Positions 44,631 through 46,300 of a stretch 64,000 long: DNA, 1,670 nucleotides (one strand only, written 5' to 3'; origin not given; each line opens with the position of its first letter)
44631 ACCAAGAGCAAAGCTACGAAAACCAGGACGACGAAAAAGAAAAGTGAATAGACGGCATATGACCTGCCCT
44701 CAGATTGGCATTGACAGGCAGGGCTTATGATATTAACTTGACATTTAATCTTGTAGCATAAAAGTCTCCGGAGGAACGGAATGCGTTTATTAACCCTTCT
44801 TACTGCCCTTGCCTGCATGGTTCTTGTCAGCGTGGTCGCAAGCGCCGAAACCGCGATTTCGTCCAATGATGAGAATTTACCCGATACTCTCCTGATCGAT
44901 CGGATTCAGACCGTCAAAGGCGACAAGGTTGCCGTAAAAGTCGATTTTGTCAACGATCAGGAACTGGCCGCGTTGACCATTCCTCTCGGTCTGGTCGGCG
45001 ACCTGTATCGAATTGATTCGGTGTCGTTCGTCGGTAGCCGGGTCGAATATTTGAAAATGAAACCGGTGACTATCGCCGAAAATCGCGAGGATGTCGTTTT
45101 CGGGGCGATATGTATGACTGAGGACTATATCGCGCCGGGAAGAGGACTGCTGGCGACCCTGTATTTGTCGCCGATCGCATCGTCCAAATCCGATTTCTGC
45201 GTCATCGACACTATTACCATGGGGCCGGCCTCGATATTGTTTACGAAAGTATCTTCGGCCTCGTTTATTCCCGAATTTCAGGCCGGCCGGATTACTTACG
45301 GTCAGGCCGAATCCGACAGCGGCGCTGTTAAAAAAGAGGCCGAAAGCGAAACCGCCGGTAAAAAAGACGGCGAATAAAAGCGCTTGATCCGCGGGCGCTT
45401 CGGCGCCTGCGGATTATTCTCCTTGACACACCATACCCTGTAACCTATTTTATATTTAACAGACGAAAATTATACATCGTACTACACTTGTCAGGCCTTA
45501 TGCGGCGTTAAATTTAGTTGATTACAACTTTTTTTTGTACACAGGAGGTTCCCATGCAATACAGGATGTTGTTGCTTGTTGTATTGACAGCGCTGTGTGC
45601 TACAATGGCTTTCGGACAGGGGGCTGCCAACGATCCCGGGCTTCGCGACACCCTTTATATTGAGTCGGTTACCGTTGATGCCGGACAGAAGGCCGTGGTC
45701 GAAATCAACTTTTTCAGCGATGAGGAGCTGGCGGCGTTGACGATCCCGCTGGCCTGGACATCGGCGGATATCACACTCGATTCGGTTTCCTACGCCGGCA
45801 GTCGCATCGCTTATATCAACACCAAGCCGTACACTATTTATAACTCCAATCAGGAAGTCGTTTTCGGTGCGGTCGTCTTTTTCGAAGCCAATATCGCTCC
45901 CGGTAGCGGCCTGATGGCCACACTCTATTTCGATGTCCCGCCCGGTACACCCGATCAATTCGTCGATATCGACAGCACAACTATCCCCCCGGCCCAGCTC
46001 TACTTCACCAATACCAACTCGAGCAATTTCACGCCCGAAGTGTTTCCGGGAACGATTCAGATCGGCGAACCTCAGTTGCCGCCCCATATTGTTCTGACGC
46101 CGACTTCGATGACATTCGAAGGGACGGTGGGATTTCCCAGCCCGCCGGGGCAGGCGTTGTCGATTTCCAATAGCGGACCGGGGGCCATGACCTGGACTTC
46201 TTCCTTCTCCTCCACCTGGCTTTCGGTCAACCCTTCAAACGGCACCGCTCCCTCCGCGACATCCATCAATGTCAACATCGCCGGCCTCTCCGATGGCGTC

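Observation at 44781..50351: Non-cellulolytic cohesin-dockerin surface system: cohesin genes clustered with dockerin-tagged cargoes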

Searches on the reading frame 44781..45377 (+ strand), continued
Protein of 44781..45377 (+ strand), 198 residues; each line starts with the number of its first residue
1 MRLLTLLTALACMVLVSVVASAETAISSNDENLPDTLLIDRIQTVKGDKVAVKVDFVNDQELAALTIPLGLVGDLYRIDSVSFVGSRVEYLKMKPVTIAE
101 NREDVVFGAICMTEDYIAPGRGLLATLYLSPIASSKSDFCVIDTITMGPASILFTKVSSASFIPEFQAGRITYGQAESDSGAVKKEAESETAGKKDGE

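Call 34: find_encoding_contigs(protein=P0073, flank=10000, max_places=2)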
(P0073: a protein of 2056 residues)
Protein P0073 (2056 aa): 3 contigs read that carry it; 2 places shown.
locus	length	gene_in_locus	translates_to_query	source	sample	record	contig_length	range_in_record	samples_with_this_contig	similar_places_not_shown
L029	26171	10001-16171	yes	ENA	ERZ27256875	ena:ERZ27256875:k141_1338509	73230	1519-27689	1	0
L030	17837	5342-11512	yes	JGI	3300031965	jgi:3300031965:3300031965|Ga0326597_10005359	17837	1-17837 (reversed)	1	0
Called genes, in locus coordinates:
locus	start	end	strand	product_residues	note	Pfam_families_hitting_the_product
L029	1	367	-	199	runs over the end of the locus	-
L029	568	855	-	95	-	-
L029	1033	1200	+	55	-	PF12728:HTH_17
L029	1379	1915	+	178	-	-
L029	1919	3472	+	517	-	PF14341:PilX_N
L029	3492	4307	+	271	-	-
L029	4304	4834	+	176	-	-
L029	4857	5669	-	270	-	PF01435:Peptidase_M48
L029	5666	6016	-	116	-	PF09685:MamF_MmsF (weak)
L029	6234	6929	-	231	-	PF21545:T7SS_EccA1_N (weak), PF13174:TPR_6 (faint), PF13428:TPR_14 (faint), PF13432:TPR_16 (weak), PF13424:TPR_12, PF00515:TPR_1, PF07719:TPR_2 (weak), PF13181:TPR_8 (weak), +2 more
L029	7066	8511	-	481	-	PF03349:Toluene_X (weak)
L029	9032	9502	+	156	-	PF02481:DNA_processg_A (faint), PF18306:LDcluster4, PF03641:Lysine_decarbox (weak)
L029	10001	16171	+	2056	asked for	PF18962:Por_Secre_tail (faint), PF19190:BACON_2 (weak), PF22076:Cep192_D6 (faint), PF19190:BACON_2 (weak)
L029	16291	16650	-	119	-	-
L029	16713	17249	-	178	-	PF07238:PilZ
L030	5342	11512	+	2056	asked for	PF18962:Por_Secre_tail (faint), PF19190:BACON_2 (weak), PF22076:Cep192_D6 (faint), PF19190:BACON_2 (weak)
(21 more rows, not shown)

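Call 45: search_protein_families(library=pfam, alignment_id=A2, max_evalue=0.01)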
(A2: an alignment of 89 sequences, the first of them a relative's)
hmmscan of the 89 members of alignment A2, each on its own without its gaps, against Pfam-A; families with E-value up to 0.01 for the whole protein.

A. member 1, P0059 (300 aa): 1 family
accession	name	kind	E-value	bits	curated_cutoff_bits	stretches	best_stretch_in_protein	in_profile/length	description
PF03544.19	TonB_C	-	1.4e-10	41.9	24.6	1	229-299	2-71/79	Gram-negative bacterial TonB protein C-terminal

B. families by the number of members that match (of 89 scanned): 26 families (the first 25 are shown)
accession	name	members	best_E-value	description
PF13860.13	FlgD_ig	41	8.5e-12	FlgD Ig-like domain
PF18962.6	Por_Secre_tail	41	2.6e-11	Secretion system C-terminal sorting domain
PF13585.12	CHU_C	34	6.5e-08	CHU_C Type IX secretion signal domain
PF00963.24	Cohesin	25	7.3e-12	Cohesin domain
PF00404.24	Dockerin_1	16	1.2e-22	Dockerin type I domain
PF17963.7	Big_9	4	9.3e-14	Bacterial Ig domain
PF19190.6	BACON_2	3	4e-15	Viral BACON domain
PF17803.7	Cadherin_4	3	1.3e-12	Bacterial cadherin-like domain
PF17892.7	Cadherin_5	3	5.1e-07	Cadherin-like domain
PF05345.18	He_PIG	2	1.6e-13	Putative Ig domain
PF22544.2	HYDIN_VesB_CFA65-like_Ig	2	1.5e-08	HYDIN/CFA65/VesB-like, Ig-like domain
PF22073.2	Cep192_D4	2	1.3e-07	Cep192 domain 4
PF13004.13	BACON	2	0.00045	Putative binding domain, N-terminal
PF18911.6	PKD_4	2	0.00065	PKD domain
PF24798.1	Ig-CFAP74_4th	2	0.00067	CFAP74 forth Ig-like domain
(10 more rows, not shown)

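Call 48: search_protein_families(library=pfam, proteins=[L020:7911-9179:+, L020:9252-9695:-, L020:9682-11034:-, L020:11031-11846:-, L020:6655-7392:-, L020:5851-6639:-, L020:5168-5848:-, L020:11740-12762:-], max_evalue=0.01)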
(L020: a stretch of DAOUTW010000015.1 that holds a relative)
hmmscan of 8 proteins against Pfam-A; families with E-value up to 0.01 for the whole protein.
L020:7911-9179:+ (422 aa): 3 families
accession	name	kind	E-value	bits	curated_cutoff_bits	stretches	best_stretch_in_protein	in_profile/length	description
PF13860.13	FlgD_ig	-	3.7e-08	33.7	27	1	349-409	14-75/79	FlgD Ig-like domain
PF18962.6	Por_Secre_tail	-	9.8e-07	29.4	27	1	340-419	3-74/75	Secretion system C-terminal sorting domain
PF13585.12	CHU_C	-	0.00043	20.8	27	1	356-417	26-81/86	CHU_C Type IX secretion signal domain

L020:9252-9695:- (147 aa): 3 families
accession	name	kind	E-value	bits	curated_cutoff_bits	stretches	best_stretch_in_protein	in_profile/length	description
PF02050.21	FliJ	-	9.6e-10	39.2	28.4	1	21-142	2-122/123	Flagellar FliJ protein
PF20797.2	HepT-like_2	-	0.003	18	27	1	85-135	36-86/110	HepT-like protein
PF16789.10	YscO-like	-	0.0036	17.7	27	1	92-146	104-158/161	YscO-like protein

L020:9682-11034:- (450 aa): 3 families
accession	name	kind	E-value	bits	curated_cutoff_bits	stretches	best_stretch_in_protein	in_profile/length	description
PF00006.31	ATP-synt_ab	-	4.4e-89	298.2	29.5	1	146-355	1-213/213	ATP synthase alpha/beta family, nucleotide-binding domain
PF18269.6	T3SS_ATPase_C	-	8e-24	83.7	22.7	1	363-431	2-70/72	T3SS EscN ATPase C-terminal domain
PF02874.29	ATP-synt_ab_N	-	3.1e-10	40.9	20.9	1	24-89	1-69/69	ATP synthase alpha/beta family, beta-barrel domain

L020:11031-11846:- (271 aa): 1 family
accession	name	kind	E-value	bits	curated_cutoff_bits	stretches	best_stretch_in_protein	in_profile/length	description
PF02108.21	FliH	-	7.5e-18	65.1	24.1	1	131-254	3-123/128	Flagellar assembly protein FliH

L020:6655-7392:- (245 aa): 3 families
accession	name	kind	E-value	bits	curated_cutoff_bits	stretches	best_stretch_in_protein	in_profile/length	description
PF22692.1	LlgE_F_G_D1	-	1.1e-14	54.8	27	1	85-149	1-63/64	Flagellar hook protein FlgE/F/G D1 domain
PF06429.18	Flg_bbr_C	-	6.6e-13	48.4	23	1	194-236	1-43/46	Flagellar basal body rod FlgEFG protein C-terminal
PF00460.25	Flg_bb_rod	-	1.1e-08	35.2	20.7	1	5-35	1-31/31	Flagella basal body rod protein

L020:5851-6639:- (262 aa): 3 families
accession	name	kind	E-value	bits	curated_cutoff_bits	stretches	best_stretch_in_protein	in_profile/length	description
PF22692.1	LlgE_F_G_D1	-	9.4e-27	93.4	27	1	96-158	1-63/64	Flagellar hook protein FlgE/F/G D1 domain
PF06429.18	Flg_bbr_C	-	1.4e-22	79.3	23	1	216-260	2-46/46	Flagellar basal body rod FlgEFG protein C-terminal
PF00460.25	Flg_bb_rod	-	2.8e-08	34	20.7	1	5-35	1-31/31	Flagella basal body rod protein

L020:5168-5848:- (226 aa): 1 family
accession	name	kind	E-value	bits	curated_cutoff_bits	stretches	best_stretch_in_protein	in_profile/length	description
PF13144.11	ChapFlgA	-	7.7e-26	91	23.8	1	107-224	7-122/122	Chaperone for flagella basal body P-ring formation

L020:11740-12762:- (340 aa): 6 families
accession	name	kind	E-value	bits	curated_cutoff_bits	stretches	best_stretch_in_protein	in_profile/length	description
PF01706.21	FliG_C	-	2.8e-43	147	23.3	1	223-328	2-107/108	FliG C-terminal domain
PF14842.11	FliG_N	-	1e-34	119.7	25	2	10-112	2-104/104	FliG N-terminal domain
PF14841.11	FliG_M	-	4e-33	113.9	25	2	120-192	1-73/76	FliG middle domain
PF03448.22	MgtE_N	-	5.7e-05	24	25.9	1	113-162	32-81/102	MgtE intracellular N domain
PF18121.7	TFA2_Winged_2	-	0.0024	17.9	26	0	294-337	12-55/60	TFA2 Winged helix domain 2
PF21128.4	MCM4_WHD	-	0.0029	18.1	24.4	1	305-336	40-71/75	MCM4, winged helix domain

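Call 74: find_encoding_contigs(protein=P0059, flank=8000, max_places=3)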
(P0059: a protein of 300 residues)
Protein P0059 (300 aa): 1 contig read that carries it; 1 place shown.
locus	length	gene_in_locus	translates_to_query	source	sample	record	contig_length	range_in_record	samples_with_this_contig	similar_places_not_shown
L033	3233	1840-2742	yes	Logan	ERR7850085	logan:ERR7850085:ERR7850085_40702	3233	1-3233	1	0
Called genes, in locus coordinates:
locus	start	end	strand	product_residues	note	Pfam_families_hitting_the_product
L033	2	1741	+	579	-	?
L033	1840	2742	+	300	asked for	PF03544:TonB_C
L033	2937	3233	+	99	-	?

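Call 83: search_protein_families(library=pfam, proteins=[P0070, P0072, P0077, P0081, P0084, P0066, P0069, P0145, P0086, P0125], max_evalue=0.01)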
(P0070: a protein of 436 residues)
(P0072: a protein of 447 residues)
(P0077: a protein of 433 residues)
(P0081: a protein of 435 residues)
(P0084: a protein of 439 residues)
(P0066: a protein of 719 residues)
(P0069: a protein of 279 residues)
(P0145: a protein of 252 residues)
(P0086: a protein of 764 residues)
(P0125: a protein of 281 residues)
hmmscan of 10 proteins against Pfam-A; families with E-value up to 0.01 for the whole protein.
P0070 (436 aa): 4 families
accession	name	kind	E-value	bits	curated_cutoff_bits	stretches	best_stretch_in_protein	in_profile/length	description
PF00963.24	Cohesin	-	1.5e-06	28.9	24.1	1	190-304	5-126/139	Cohesin domain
PF13860.13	FlgD_ig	-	1.6e-06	28.5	27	1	367-421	18-73/79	FlgD Ig-like domain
PF18962.6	Por_Secre_tail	-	1.2e-05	25.9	27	1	353-431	2-72/75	Secretion system C-terminal sorting domain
PF13585.12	CHU_C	-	0.0014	19.2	27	1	373-423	29-72/86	CHU_C Type IX secretion signal domain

P0072 (447 aa): 4 families
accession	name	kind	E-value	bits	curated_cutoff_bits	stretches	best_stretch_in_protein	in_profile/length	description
PF18962.6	Por_Secre_tail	-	2.3e-07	31.4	27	1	364-444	2-74/75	Secretion system C-terminal sorting domain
PF13860.13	FlgD_ig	-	7e-07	29.6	27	1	374-434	14-75/79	FlgD Ig-like domain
PF00963.24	Cohesin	-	0.00011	22.9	24.1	0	203-312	6-119/139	Cohesin domain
PF13585.12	CHU_C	-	0.0008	19.9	27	1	371-442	17-81/86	CHU_C Type IX secretion signal domain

P0077 (433 aa): 4 families
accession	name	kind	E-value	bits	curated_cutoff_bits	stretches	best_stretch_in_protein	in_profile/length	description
PF13860.13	FlgD_ig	-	6.3e-09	36.1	27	1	359-417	11-72/79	FlgD Ig-like domain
PF18962.6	Por_Secre_tail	-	1.9e-07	31.7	27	1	350-429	2-73/75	Secretion system C-terminal sorting domain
PF13585.12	CHU_C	-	7.8e-05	23.2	27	1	355-420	15-72/86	CHU_C Type IX secretion signal domain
PF00963.24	Cohesin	-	0.00079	20.1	24.1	1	188-304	5-126/139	Cohesin domain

P0081 (435 aa): 3 families
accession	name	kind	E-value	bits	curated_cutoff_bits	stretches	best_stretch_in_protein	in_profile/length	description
PF18962.6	Por_Secre_tail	-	1.6e-09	38.4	27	1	352-432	2-74/75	Secretion system C-terminal sorting domain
PF13860.13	FlgD_ig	-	1.6e-05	25.2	27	1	360-418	12-71/79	FlgD Ig-like domain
PF13585.12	CHU_C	-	8.8e-05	23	27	1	357-422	15-72/86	CHU_C Type IX secretion signal domain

P0084 (439 aa): 3 families
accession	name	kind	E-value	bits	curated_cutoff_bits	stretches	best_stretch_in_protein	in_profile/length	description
PF13860.13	FlgD_ig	-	1.1e-09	38.5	27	1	365-427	13-76/79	FlgD Ig-like domain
PF18962.6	Por_Secre_tail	-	4.7e-07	30.4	27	1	356-436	2-74/75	Secretion system C-terminal sorting domain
PF13585.12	CHU_C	-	2.3e-05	24.8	27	1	365-428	19-74/86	CHU_C Type IX secretion signal domain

P0066 (719 aa): 4 families
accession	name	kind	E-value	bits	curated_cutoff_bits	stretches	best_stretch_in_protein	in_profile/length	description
PF00963.24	Cohesin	-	2.1e-21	77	24.1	3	478-594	5-129/139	Cohesin domain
PF13860.13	FlgD_ig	-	6.9e-09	36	27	1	645-705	13-74/79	FlgD Ig-like domain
PF18962.6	Por_Secre_tail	-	7.7e-07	29.8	27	1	636-708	2-66/75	Secretion system C-terminal sorting domain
PF13585.12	CHU_C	-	0.0014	19.1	27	1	655-706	28-72/86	CHU_C Type IX secretion signal domain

P0069 (279 aa): 3 families
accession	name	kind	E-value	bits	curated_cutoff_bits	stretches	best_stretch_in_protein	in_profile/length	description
PF13860.13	FlgD_ig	-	9.7e-09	35.5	27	1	214-266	23-75/79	FlgD Ig-like domain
PF18962.6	Por_Secre_tail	-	9.8e-08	32.6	27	1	196-276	2-74/75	Secretion system C-terminal sorting domain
PF13585.12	CHU_C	-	0.00015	22.2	27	1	206-266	20-72/86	CHU_C Type IX secretion signal domain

P0145 (252 aa): 1 family
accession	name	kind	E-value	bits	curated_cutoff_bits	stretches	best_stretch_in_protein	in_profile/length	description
PF00404.24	Dockerin_1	-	2.3e-05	24.9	22.9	1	180-236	1-57/57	Dockerin type I domain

P0086 (764 aa): 7 families
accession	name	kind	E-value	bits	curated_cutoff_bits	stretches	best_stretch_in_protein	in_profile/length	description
PF19190.6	BACON_2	-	3.2e-11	43.4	25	2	280-334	4-58/94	Viral BACON domain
PF13860.13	FlgD_ig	-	1.2e-07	32.1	27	1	693-750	16-74/79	FlgD Ig-like domain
PF00963.24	Cohesin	-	0.00017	22.2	24.1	0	382-418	3-41/139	Cohesin domain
PF13585.12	CHU_C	-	0.00049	20.6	27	0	699-751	27-72/86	CHU_C Type IX secretion signal domain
PF18962.6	Por_Secre_tail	-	0.0011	19.6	27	1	682-760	3-73/75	Secretion system C-terminal sorting domain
PF22076.2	Cep192_D6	-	0.0039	17.8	35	0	176-264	5-99/101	Cep192 domain 6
PF13004.13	BACON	-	0.0047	17.3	25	1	212-266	5-59/61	Putative binding domain, N-terminal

P0125 (281 aa): 1 family
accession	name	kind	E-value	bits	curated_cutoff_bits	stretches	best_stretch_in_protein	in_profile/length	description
PF00963.24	Cohesin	-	3.3e-09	37.5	24.1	1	36-134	5-106/139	Cohesin domain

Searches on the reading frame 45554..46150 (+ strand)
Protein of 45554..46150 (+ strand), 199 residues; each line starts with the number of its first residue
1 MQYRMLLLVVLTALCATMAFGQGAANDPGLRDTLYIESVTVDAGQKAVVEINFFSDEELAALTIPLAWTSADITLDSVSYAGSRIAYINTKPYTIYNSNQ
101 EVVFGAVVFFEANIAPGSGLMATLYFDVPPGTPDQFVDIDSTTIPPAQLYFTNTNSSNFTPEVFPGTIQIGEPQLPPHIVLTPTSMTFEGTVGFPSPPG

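Call 9: search_solved_structures(query=window:45554-46150:+, max_evalue=10, show_alignments=2)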
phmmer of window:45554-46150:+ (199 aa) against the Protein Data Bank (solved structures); distinct sequences matched with E-value up to 10: 1.
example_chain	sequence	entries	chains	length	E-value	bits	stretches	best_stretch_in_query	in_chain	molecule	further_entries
6qn9_L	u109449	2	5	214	0.29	14.3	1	115-186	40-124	light chain | B4 light chain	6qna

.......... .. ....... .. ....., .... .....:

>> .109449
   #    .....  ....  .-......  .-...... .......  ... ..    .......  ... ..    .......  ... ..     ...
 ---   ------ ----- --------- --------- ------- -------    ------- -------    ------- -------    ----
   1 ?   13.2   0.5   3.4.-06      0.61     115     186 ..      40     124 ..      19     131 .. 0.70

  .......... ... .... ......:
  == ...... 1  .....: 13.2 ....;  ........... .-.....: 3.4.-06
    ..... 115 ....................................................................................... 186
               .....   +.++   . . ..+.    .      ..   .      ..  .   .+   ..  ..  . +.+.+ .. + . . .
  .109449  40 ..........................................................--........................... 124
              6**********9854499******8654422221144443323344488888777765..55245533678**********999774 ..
